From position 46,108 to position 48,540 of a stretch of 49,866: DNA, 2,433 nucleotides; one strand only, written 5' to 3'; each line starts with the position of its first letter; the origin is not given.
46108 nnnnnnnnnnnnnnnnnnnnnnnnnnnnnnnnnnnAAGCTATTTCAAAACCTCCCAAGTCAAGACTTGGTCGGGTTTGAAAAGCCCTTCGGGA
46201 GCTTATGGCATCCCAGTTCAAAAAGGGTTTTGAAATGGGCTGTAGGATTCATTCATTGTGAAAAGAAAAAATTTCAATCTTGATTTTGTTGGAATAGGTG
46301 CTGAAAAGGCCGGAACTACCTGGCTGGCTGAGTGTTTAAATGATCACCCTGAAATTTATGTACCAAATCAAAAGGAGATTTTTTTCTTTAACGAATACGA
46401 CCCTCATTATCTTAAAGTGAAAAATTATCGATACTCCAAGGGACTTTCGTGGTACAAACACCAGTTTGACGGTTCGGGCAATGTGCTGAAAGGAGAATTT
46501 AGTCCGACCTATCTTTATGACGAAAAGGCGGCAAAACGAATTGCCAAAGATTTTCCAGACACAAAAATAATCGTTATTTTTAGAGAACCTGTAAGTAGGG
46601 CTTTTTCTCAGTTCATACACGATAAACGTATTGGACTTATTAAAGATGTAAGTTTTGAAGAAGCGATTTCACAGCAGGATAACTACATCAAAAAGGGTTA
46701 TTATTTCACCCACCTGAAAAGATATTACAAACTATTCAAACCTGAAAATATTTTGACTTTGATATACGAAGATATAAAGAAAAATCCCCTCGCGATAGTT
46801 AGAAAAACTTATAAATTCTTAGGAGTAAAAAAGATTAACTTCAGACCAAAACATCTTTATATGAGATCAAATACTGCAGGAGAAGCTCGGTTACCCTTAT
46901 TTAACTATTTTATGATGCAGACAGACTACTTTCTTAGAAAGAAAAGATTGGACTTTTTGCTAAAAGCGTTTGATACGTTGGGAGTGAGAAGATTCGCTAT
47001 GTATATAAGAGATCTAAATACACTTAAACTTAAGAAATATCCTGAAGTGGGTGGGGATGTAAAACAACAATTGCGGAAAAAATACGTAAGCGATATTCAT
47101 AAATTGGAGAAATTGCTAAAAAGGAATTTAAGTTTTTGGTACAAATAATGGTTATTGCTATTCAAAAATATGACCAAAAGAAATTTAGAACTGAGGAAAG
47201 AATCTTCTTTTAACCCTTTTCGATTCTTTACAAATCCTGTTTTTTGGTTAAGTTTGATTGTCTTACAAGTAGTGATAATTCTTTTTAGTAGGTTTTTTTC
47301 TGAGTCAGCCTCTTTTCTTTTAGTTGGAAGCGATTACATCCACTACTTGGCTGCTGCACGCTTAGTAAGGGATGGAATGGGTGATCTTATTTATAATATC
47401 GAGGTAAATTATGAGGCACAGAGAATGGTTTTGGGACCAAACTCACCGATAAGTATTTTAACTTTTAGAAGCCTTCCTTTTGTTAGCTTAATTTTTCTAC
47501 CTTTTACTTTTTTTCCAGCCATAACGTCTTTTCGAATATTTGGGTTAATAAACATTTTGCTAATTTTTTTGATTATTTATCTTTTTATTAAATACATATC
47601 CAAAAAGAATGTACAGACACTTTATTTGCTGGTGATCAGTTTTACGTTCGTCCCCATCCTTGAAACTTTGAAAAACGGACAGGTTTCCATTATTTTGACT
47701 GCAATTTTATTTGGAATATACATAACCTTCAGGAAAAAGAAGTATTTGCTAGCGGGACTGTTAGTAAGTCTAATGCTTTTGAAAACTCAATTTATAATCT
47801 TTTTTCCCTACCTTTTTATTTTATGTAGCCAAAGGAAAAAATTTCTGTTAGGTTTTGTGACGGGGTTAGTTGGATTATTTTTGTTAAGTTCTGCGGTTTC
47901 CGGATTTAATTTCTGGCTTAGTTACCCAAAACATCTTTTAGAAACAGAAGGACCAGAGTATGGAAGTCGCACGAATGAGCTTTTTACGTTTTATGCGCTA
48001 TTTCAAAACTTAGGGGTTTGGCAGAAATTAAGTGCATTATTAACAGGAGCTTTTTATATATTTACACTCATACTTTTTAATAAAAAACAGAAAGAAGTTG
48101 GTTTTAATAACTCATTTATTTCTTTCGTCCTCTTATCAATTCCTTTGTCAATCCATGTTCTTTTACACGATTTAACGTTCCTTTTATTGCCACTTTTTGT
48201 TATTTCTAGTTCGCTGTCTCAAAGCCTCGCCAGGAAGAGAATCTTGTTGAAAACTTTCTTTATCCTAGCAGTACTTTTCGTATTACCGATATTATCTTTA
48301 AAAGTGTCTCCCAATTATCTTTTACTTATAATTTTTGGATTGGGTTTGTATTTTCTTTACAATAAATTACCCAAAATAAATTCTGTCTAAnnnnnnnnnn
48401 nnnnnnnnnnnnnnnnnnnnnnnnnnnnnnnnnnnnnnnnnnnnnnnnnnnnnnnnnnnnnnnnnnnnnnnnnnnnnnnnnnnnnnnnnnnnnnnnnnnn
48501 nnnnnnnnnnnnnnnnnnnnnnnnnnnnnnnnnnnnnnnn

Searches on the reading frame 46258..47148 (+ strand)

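Call 86: search_protein_families(library=pfam, proteins=[window:46258-47148:+], max_evalue=0.001)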
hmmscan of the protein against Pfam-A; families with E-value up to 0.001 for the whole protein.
window:46258-47148:+ (296 aa): 2 families
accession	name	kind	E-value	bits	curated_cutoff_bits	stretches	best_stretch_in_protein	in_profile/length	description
PF00685.33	Sulfotransfer_1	-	1.3e-21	77.6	22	1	13-192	7-187/255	Sulfotransferase domain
PF13469.12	Sulfotransfer_3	-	2.1e-17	64.5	27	1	91-191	114-213/216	Sulfotransferase family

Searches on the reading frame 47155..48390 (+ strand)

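Call 86: search_protein_families(library=pfam, proteins=[window:47155-48390:+], max_evalue=0.001)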
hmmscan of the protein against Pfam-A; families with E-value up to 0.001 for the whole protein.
window:47155-48390:+ (411 aa): 1 family
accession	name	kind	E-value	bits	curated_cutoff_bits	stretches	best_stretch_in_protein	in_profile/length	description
PF09594.16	GT87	-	6.4e-20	72.3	25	1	108-325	5-230/237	Glycosyltransferase family 87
